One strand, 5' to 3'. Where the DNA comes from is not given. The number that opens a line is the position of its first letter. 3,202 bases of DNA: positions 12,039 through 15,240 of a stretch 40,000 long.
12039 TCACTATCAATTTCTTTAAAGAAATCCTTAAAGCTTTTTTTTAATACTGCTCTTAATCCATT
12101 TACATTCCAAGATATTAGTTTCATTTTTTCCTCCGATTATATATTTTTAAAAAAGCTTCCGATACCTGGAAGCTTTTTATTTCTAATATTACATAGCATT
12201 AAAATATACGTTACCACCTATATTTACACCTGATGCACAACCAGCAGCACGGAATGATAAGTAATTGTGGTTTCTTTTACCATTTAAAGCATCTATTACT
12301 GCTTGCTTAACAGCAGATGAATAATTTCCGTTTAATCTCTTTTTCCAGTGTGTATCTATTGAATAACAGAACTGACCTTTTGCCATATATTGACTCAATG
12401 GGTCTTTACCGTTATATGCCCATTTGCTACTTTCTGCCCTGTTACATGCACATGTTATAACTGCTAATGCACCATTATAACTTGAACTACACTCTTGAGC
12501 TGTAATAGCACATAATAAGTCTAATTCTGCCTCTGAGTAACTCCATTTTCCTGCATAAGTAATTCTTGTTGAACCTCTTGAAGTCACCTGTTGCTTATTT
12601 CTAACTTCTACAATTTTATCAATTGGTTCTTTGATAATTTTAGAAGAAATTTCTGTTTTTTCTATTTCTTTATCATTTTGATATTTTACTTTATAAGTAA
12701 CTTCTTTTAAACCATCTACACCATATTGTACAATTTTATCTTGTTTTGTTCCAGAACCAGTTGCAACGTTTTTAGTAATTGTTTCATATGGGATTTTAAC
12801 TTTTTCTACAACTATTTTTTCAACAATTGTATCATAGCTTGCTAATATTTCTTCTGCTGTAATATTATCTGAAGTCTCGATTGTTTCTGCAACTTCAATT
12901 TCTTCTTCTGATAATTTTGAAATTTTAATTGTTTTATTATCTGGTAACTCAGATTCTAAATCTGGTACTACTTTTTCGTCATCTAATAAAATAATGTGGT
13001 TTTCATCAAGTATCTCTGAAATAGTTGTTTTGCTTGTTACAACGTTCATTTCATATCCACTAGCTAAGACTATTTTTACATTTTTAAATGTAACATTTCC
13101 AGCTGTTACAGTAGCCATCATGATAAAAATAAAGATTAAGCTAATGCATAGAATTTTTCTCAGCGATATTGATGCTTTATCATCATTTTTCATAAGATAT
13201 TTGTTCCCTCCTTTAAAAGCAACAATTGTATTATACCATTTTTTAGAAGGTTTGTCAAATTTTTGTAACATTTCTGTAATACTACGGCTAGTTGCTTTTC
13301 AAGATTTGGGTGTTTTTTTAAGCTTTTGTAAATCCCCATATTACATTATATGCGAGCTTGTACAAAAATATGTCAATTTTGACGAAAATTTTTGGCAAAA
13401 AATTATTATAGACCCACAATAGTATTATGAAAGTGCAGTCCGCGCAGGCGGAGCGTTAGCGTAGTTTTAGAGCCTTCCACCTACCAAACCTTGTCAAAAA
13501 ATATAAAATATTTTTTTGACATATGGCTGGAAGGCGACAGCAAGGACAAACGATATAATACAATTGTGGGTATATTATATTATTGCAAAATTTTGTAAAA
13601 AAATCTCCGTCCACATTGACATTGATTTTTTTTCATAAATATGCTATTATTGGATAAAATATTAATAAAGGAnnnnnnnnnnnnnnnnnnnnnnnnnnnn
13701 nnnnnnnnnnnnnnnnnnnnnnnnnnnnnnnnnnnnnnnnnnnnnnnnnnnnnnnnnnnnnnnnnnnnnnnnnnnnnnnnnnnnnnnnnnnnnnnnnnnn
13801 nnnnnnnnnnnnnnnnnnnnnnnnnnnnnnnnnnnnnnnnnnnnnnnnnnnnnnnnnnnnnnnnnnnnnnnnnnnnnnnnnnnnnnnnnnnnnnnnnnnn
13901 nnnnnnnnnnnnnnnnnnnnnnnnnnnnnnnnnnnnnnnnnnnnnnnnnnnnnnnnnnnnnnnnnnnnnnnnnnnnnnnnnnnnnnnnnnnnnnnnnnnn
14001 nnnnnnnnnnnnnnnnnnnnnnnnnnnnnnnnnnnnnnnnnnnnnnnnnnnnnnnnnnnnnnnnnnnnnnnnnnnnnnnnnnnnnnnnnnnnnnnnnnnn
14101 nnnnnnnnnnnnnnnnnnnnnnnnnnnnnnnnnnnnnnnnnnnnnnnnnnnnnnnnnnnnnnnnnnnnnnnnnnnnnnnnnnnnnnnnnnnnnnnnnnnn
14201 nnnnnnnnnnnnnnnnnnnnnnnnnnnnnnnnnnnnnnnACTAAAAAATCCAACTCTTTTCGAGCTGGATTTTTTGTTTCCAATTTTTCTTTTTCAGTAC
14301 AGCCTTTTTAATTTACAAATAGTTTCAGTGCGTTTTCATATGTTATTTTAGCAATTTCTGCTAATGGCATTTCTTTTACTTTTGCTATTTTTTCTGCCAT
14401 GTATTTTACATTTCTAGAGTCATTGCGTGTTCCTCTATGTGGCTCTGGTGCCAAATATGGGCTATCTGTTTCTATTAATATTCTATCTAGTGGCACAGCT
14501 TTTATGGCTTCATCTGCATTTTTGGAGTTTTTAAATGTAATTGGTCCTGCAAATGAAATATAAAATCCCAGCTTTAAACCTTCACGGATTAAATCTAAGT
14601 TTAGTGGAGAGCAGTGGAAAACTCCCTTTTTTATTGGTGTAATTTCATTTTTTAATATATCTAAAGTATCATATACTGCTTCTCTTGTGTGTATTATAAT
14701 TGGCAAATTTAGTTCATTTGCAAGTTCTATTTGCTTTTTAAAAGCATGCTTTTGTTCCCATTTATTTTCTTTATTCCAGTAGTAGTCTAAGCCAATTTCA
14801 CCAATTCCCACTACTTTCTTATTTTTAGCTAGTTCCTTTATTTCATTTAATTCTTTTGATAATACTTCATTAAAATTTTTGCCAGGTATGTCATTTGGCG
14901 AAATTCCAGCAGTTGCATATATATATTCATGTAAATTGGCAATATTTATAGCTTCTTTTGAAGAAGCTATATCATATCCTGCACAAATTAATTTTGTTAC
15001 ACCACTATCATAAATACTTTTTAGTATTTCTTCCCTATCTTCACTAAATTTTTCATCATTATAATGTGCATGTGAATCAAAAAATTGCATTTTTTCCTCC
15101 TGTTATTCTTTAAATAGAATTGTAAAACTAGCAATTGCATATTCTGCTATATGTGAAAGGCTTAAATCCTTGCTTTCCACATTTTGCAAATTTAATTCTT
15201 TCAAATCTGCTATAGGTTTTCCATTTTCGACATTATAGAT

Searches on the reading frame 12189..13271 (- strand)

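Call 19: search_protein_families(library=pfam, proteins=[window:12189-13271:-], max_evalue=0.001)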
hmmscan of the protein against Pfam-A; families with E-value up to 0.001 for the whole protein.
window:12189-13271:- (360 aa): 1 family
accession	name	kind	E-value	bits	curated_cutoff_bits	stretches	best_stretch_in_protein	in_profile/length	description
PF07501.17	G5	-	5.6e-13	49.4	23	1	152-223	2-72/75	G5 domain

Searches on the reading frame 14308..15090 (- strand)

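Call 19: search_protein_families(library=pfam, proteins=[window:14308-15090:-], max_evalue=0.001)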
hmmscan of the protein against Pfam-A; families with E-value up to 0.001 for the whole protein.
window:14308-15090:- (260 aa): 2 families
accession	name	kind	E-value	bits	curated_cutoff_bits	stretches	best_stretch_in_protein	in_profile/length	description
PF01026.27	TatD_DNase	-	4.1e-81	272.5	27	1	4-258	1-252/253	TatD related DNase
PF04909.20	Amidohydro_2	-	1.6e-07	31.9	26.4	1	191-258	228-287/289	Amidohydrolase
